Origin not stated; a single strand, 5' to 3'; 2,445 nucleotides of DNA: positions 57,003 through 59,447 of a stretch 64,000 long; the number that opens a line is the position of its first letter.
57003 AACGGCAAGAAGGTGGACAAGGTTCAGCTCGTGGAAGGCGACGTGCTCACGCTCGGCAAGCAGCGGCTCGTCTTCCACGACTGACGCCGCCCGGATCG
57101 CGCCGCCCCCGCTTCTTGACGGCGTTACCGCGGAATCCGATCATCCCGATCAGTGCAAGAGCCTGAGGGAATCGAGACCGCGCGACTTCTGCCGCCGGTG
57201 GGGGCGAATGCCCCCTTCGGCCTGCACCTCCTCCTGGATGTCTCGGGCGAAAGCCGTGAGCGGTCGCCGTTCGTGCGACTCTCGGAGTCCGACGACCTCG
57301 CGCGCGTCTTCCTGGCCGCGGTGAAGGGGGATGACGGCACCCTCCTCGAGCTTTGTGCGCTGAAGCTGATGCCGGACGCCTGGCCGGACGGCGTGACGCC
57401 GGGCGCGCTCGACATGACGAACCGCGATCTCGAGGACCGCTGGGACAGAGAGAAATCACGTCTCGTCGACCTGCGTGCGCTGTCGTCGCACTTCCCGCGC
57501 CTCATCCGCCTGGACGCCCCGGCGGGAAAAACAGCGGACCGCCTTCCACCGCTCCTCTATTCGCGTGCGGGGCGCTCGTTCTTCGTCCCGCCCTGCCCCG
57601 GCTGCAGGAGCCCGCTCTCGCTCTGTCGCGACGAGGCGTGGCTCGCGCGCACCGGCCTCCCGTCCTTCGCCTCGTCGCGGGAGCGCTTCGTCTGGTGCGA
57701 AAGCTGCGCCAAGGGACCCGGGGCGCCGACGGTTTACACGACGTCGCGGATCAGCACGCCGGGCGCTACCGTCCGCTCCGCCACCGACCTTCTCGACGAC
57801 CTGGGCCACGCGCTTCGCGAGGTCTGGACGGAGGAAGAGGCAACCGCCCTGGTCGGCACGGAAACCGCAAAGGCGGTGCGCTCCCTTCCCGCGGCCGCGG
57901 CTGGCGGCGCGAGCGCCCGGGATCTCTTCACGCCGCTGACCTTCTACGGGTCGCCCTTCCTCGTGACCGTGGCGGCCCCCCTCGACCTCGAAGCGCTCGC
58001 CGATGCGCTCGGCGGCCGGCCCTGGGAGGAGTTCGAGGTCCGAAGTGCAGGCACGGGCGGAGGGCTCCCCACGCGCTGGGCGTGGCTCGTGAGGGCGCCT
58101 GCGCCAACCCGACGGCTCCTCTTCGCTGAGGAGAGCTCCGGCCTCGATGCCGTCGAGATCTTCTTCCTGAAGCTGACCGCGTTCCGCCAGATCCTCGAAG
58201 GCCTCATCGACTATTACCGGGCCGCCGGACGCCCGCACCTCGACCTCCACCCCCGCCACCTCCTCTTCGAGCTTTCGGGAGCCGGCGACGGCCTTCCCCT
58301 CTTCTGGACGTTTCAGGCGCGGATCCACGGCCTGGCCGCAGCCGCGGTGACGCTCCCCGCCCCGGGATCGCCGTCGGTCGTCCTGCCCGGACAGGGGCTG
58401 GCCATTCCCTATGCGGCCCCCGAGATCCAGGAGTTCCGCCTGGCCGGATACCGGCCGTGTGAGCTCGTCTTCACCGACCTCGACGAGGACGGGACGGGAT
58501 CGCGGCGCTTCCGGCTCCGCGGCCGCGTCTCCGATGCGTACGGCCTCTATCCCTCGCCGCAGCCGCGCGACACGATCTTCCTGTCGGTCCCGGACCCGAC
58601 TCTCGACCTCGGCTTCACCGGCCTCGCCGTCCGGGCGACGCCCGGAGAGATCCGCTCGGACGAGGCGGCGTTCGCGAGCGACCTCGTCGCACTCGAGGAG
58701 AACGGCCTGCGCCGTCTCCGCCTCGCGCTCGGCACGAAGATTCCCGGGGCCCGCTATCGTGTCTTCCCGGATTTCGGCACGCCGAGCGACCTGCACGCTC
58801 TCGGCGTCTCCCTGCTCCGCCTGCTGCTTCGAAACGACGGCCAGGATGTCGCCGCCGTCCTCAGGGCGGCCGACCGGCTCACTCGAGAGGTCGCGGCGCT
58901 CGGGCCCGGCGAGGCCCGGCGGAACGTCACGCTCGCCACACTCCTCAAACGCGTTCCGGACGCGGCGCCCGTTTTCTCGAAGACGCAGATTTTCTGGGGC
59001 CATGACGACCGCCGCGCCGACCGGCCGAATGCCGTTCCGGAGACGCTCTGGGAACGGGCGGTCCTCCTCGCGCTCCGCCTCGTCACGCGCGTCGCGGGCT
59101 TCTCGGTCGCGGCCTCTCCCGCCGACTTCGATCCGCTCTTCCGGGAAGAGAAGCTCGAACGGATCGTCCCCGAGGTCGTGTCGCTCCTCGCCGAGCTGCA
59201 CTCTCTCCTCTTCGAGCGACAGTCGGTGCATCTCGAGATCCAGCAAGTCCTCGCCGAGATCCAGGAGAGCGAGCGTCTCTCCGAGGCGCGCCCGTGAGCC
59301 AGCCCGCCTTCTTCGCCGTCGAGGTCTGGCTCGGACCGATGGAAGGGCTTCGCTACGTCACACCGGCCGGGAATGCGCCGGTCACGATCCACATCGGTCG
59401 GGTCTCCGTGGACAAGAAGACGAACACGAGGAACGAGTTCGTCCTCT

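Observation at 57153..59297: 714-aa soluble kinase-fold protein with a degenerate active site and a Cys-rich insert, wedged between two FHA genes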

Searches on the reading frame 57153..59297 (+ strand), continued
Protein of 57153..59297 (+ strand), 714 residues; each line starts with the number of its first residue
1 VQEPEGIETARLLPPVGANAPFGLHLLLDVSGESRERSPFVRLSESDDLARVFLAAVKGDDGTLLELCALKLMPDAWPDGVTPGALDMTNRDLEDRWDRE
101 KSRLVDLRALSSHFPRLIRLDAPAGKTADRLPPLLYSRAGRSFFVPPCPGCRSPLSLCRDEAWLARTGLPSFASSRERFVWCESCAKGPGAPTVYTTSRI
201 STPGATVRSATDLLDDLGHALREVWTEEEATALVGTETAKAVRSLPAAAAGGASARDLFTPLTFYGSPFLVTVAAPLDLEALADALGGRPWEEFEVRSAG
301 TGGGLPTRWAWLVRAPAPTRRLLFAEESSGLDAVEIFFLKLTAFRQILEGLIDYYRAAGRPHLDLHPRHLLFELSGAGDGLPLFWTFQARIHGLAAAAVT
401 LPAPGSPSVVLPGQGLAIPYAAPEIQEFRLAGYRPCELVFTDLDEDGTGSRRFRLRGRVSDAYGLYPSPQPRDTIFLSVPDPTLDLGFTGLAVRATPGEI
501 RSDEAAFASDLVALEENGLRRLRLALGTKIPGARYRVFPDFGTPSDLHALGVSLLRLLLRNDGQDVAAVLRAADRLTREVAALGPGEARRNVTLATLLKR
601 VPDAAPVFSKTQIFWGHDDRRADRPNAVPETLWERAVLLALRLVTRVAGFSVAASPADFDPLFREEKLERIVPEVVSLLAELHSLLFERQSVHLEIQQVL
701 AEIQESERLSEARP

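Call 51: search_protein_families(library=pfam, proteins=[L013:9085-9825:-, L013:13647-14459:+, L013:14456-15730:+, L013:15744-16355:+, L013:16359-17870:+, L013:17880-19625:+, L013:20624-22762:+, L013:1491-2450:+, L013:93-713:+, L013:12400-13339:+], max_evalue=0.01)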
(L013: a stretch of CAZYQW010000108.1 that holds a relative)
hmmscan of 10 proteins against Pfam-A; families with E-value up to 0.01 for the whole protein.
L013:9085-9825:- (246 aa): 0 families

L013:13647-14459:+ (270 aa): 1 family
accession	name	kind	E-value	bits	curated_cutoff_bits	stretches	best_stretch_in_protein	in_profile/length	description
PF04542.20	Sigma70_r2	-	9.3e-13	48.2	24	1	53-119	4-67/71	Sigma-70 region 2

L013:14456-15730:+ (424 aa): 1 family
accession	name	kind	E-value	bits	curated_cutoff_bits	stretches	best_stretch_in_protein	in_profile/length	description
PF06812.17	ImpA_N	-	4e-24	85.4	26.9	1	17-140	6-117/119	ImpA, N-terminal, type VI secretion system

L013:15744-16355:+ (203 aa): 0 families

L013:16359-17870:+ (503 aa): 2 families
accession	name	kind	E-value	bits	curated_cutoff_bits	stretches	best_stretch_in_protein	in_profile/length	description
PF05943.17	VipB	-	8.9e-129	429.3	27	1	69-379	2-301/301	EvpB/VC_A0108, tail sheath N-terminal domain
PF18945.5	VipB_2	-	4e-40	137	27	1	389-499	2-112/112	EvpB/VC_A0108, tail sheath gpW/gp25-like domain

L013:17880-19625:+ (581 aa): 3 families
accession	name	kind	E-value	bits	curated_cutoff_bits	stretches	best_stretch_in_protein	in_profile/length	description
PF05943.17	VipB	-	1.5e-82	277.5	27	2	44-254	3-187/301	EvpB/VC_A0108, tail sheath N-terminal domain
PF18945.5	VipB_2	-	2.2e-29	102.4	27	1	466-573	3-112/112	EvpB/VC_A0108, tail sheath gpW/gp25-like domain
PF00641.23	Zn_ribbon_RanBP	-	0.0057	16.3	27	0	289-308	3-21/30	Zn-finger in Ran binding protein and others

L013:20624-22762:+ (712 aa): 1 family
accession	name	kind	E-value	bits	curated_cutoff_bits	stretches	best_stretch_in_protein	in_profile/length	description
PF05947.17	T6SS_TssF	-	8.6e-166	553.4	25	1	105-708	1-607/608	Type VI secretion system, TssF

L013:1491-2450:+ (319 aa): 1 family
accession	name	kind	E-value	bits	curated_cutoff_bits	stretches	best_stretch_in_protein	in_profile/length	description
PF09867.14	TagF_N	-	5.9e-05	23.5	27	1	11-134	2-127/135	TagF N-terminal domain, Type VI secretion system-associated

L013:93-713:+ (206 aa): 1 family
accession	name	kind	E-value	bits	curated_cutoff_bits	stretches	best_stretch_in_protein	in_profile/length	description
PF13360.13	PQQ_2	-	2.4e-10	40.9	27.6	2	86-172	4-85/233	Outer membrane protein assembly factor BamB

L013:12400-13339:+ (313 aa): 0 families

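Call 58: search_protein_families(library=pfam, alignment_id=A5, max_evalue=0.01)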
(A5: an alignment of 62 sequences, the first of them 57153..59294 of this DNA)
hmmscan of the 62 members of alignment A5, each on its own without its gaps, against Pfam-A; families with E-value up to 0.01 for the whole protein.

A. member 1, window:57153-59294:+ (714 aa): 0 families

B. families by the number of members that match (of 62 scanned): 5 families
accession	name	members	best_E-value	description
PF00498.31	FHA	5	2e-18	FHA domain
PF16697.10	Yop-YscD_cpl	5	9.5e-12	Inner membrane component of T3SS, cytoplasmic domain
PF00069.31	Pkinase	5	6.8e-06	Protein kinase domain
PF20232.3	T6SS_FHA_C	4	3.6e-11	C-terminal domain of Type VI secretion system FHA protein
PF19974.5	TCAD9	1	0.0042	Ternary complex associated domain 9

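Call 59: list_cluster_members(proteins=[P0108, P0110, P0125, P0128, P0132, P0142, P0151, P0167, P0174, P0191])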
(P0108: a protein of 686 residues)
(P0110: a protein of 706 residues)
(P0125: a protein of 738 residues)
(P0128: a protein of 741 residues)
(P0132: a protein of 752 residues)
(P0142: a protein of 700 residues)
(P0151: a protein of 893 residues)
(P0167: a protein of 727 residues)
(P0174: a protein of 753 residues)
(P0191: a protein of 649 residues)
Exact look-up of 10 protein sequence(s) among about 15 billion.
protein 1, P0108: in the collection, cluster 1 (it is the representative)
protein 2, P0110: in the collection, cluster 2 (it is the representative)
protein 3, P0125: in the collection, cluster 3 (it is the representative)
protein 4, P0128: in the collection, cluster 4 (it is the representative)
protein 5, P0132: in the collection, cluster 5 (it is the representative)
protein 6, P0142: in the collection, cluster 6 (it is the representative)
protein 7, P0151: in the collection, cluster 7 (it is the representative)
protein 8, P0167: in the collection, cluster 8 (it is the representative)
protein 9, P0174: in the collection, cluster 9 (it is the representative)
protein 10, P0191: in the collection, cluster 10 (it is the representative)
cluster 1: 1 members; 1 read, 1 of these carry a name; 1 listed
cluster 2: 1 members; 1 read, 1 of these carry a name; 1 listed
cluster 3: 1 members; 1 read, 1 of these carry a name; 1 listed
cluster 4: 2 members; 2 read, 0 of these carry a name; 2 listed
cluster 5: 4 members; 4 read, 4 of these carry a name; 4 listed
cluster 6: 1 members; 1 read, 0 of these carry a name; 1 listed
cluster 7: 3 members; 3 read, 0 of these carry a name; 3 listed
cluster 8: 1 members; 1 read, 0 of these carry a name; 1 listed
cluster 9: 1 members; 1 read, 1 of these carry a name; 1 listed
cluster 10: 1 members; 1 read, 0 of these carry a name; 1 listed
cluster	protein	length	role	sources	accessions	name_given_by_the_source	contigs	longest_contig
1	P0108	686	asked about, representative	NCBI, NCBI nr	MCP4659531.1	MAG: hypothetical protein GY856_29345 [bacterium] | hypothetical protein [bacterium]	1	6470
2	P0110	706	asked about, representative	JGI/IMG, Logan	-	hypothetical protein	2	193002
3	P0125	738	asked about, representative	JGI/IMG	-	hypothetical protein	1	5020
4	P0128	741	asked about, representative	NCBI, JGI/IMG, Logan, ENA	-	-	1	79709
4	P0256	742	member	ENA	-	-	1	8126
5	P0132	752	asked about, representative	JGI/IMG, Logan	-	hypothetical protein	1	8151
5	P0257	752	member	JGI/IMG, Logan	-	hypothetical protein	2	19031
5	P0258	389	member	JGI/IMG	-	hypothetical protein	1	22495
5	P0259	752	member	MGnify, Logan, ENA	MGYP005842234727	CR=1 FL=1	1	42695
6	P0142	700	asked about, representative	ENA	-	-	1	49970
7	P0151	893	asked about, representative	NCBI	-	-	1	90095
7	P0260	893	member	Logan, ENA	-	-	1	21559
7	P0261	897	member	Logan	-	-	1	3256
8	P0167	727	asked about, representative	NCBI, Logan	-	-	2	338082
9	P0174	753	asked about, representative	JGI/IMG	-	hypothetical protein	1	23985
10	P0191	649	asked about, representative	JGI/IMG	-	-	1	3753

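Call 71: find_homologous_proteins(query=P0127, max_evalue=0.00001)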
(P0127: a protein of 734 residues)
Query P0127 (734 aa): 12 proteins with E <= 0.00001 among 8000 candidates.
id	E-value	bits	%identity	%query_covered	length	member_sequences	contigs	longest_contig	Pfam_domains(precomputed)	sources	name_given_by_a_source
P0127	0.0e+0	1713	100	100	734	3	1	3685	-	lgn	-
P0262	0.0e+0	1090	67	96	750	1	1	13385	-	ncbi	-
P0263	0.0e+0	1073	64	97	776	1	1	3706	-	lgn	-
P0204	6.0e-187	641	59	66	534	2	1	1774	-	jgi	-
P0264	2.2e-85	306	32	92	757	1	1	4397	-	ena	-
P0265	6.5e-83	297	33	92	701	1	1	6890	-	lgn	-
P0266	8.5e-75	271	31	90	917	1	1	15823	-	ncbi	-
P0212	7.4e-72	261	30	90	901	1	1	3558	-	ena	-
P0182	1.5e-54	204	29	95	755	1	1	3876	-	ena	-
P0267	2.4e-29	120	29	49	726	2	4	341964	-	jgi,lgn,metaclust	metaclust:\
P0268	5.5e-24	103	27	49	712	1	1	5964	-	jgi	-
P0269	8.7e-17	79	24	58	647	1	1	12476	-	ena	-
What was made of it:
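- Tried and rejected: The search with canonical member P0127 gave 12 hits without names (call 71).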

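Call 72: find_encoding_contigs(protein=P0262, flank=10000, max_places=1)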
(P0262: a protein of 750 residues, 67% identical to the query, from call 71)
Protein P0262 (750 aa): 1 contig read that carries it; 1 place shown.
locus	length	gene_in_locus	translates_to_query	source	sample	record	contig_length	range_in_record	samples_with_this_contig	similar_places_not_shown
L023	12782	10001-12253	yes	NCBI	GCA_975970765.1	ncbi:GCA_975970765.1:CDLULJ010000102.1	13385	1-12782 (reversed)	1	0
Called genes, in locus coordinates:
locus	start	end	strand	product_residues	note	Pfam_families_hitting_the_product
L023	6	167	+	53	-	-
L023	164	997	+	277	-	PF01261:AP_endonuc_2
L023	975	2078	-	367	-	PF01699:Na_Ca_ex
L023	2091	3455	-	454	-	PF00202:Aminotran_3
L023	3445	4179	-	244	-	PF13500:AAA_26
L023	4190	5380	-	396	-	PF00155:Aminotran_1_2, PF01212:Beta_elim_lyase (faint)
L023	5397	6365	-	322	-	PF04055:Radical_SAM, PF06968:BATS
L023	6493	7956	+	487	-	PF02086:MethyltransfD12 (weak)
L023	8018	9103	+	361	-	-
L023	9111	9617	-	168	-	-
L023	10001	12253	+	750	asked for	-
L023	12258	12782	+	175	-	?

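Call 73: find_encoding_contigs(protein=P0267, flank=10000, max_places=1)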
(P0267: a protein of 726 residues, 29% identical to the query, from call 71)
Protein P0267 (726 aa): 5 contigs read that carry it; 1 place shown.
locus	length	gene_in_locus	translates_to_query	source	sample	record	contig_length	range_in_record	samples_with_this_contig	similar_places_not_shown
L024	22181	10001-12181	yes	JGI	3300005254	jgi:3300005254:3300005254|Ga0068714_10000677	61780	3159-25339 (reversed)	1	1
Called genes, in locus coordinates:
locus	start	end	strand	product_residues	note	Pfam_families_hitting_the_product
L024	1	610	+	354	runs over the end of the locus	PF01636:APH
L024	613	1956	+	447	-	PF00009:GTP_EFTU (weak), PF00025:Arf (faint), PF01926:MMR_HSR1, PF02421:FeoB_N, PF02421:FeoB_N, PF01926:MMR_HSR1, PF00009:GTP_EFTU, PF14714:KH_dom-like, +7 more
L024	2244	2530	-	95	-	-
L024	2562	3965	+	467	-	PF00158:Sigma54_activat, PF14532:Sigma54_activ_2, PF07724:AAA_2 (weak), PF07728:AAA_5 (weak), PF25601:AAA_lid_14, PF02954:HTH_8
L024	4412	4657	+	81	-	PF11950:DUF3467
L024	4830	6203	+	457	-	PF00293:NUDIX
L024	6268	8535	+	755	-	PF07504:FTP (weak), PF01447:Peptidase_M4, PF02868:Peptidase_M4_C, PF01483:P_proprotein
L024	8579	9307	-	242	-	PF07277:SapC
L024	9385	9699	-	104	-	PF03150:CCP_MauG (weak)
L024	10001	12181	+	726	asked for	-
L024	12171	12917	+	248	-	-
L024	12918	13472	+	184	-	PF12790:T6SS-SciN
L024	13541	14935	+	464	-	PF05936:T6SS_VasE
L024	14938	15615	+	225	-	PF09850:DotU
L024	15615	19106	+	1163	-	PF14331:IcmF-related_N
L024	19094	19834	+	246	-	PF09867:TagF_N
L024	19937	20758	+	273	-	PF13428:TPR_14 (faint), PF14559:TPR_19 (weak), PF07024:ImpE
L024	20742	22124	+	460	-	PF06812:ImpA_N, PF16989:T6SS_VasJ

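Call 74: find_encoding_contigs(protein=P0266, flank=10000, max_places=1)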
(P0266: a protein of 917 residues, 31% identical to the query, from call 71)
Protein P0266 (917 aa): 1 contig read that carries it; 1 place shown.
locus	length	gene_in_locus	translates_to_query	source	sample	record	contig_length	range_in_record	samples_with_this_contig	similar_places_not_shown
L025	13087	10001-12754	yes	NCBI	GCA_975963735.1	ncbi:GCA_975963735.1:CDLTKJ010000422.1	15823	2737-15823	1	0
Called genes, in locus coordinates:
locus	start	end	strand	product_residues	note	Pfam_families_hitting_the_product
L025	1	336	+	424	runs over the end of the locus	-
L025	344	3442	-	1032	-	PF00069:Pkinase, PF07714:PK_Tyr_Ser-Thr (weak)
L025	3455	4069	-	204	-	PF00498:FHA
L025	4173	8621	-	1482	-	PF00069:Pkinase, PF07714:PK_Tyr_Ser-Thr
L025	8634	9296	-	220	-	PF16697:Yop-YscD_cpl (weak), PF00498:FHA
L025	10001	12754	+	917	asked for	-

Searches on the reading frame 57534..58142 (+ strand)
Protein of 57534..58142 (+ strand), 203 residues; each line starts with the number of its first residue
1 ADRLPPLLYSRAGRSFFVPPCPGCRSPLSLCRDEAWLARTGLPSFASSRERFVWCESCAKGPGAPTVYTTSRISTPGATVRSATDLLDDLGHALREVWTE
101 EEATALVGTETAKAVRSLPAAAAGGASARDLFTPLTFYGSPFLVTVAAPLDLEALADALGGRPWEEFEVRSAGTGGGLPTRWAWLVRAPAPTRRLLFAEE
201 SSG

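Call 67: predict_structure(alignment_id=A6)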
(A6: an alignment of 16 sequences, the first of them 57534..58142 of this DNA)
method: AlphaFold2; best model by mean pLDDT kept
length: 203 residues; sequences in the alignment: 16
mean_pLDDT: 76.7   pTM: 0.70
mean pLDDT of the five models: 76.7, 75.3, 72.8, 72.3, 70.2
residues with pLDDT >= 90: 84; 70-90: 57; 50-70: 30; < 50: 32
segments of 3 or more residues with pLDDT < 50: 172-176, 185-203
pLDDT, mean of each block of 10 residues (from residue 1): 77 90 93 94 91 93 88 91 93 93 94 89 66 78 53 72 66 46 44 38 35
secondary structure, 60 per line:
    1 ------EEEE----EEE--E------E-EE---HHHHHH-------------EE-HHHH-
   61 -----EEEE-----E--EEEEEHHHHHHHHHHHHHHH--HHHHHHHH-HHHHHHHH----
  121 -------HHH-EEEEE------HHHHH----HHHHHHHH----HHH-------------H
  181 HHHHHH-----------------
elements in order: E7-10 E15-17 H34-39 H56-59 E66-69 E78-82 H83-97 H100-107 H109-116 E132-136 H143-147 H152-159 H180-186

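Call 70: fold_search(model_id=the predicted structure, library=pdb)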
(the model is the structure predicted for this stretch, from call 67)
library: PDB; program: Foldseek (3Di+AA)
matches with E <= 10: 36; with E <= 0.001: 0
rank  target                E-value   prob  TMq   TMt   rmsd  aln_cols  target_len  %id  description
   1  1tgo                  2.6e+00  0.04  0.13  0.04   7.7        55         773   16  THERMOSTABLE B TYPE DNA POLYMERASE FROM THERMOCOCCUS GORGONARIUS (released 1999-03-22)
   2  7kc0_A                3.0e+00  0.07  0.14  0.04   5.6        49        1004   20  Structure of the Saccharomyces cerevisiae replicative polymerase delta in complex with a primer/template and the PCNA  (released 2020-12-02)
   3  1jy0_B                3.1e+00  0.03  0.13  0.17   6.1        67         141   15  Human acidic fibroblast growth factor. 141 amino acid form with amino terminal His tag and Cys 117 replaced with Val ( (released 2003-08-12)
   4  6p1h_A                3.3e+00  0.06  0.14  0.04   5.8        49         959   20  Cryo-EM Structure of DNA Polymerase Delta Holoenzyme (released 2019-10-02)
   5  5kt3_A                3.8e+00  0.05  0.11  0.08   7.8        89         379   10  Teranry complex of human DNA polymerase iota(26-445) inserting dCMPNPP opposite template G in the presence of Mn2+ (released 2016-08-31)
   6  6r1r_A                4.0e+00  0.07  0.13  0.04   4.7        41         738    7  RIBONUCLEOTIDE REDUCTASE E441D MUTANT R1 PROTEIN FROM ESCHERICHIA COLI (released 1998-03-18)
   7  1p63_B                4.0e+00  0.02  0.13  0.17   6.2        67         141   15  Human Acidic Fibroblast Growth Factor. 140 Amino Acid Form with Amino Terminal His Tag and Leu111 Replaced with Ile (L (released 2004-05-11)
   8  8hue_C                4.0e+00  0.02  0.14  0.19   9.5        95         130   15  Crystal structure of FGF2-M2 mutant - D28E/C78I/C96I/S137P (released 2024-06-26)
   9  5r1r_A                4.5e+00  0.07  0.13  0.04   4.7        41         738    7  RIBONUCLEOTIDE REDUCTASE E441A MUTANT R1 PROTEIN FROM ESCHERICHIA COLI (released 1998-03-18)
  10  9ddr_A                4.8e+00  0.04  0.11  0.08   7.4        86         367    9  Ternary substrate complex of DNA polymerase iota with DNA (template A), Ca2+, and dTTP (released 2025-07-09)
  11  7r1r_A                5.1e+00  0.06  0.13  0.04   4.5        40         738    8  RIBONUCLEOTIDE REDUCTASE E441Q MUTANT R1 PROTEIN FROM ESCHERICHIA COLI (released 1998-03-18)
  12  2xay_A                5.1e+00  0.06  0.13  0.04   4.2        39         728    8  Ribonucleotide reductase Y730NO2Y and C439A modified R1 subunit of E. coli (released 2010-04-14)
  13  2z9i_C                6.1e+00  0.01  0.08  0.07  13.3        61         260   15  Crystal structure of RV0983 from Mycobacterium tuberculosis- Proteolytically active form (released 2008-06-10)
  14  4xvl_A                6.1e+00  0.01  0.12  0.05  14.0       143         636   11  Binary complex of human polymerase nu and DNA with the finger domain open (released 2015-03-11)
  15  6b0t_A                6.5e+00  0.02  0.15  0.08   5.2        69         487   12  Structural Insights into the Induced-fit Inhibition of Fascin by a Small Molecule (released 2018-04-18)
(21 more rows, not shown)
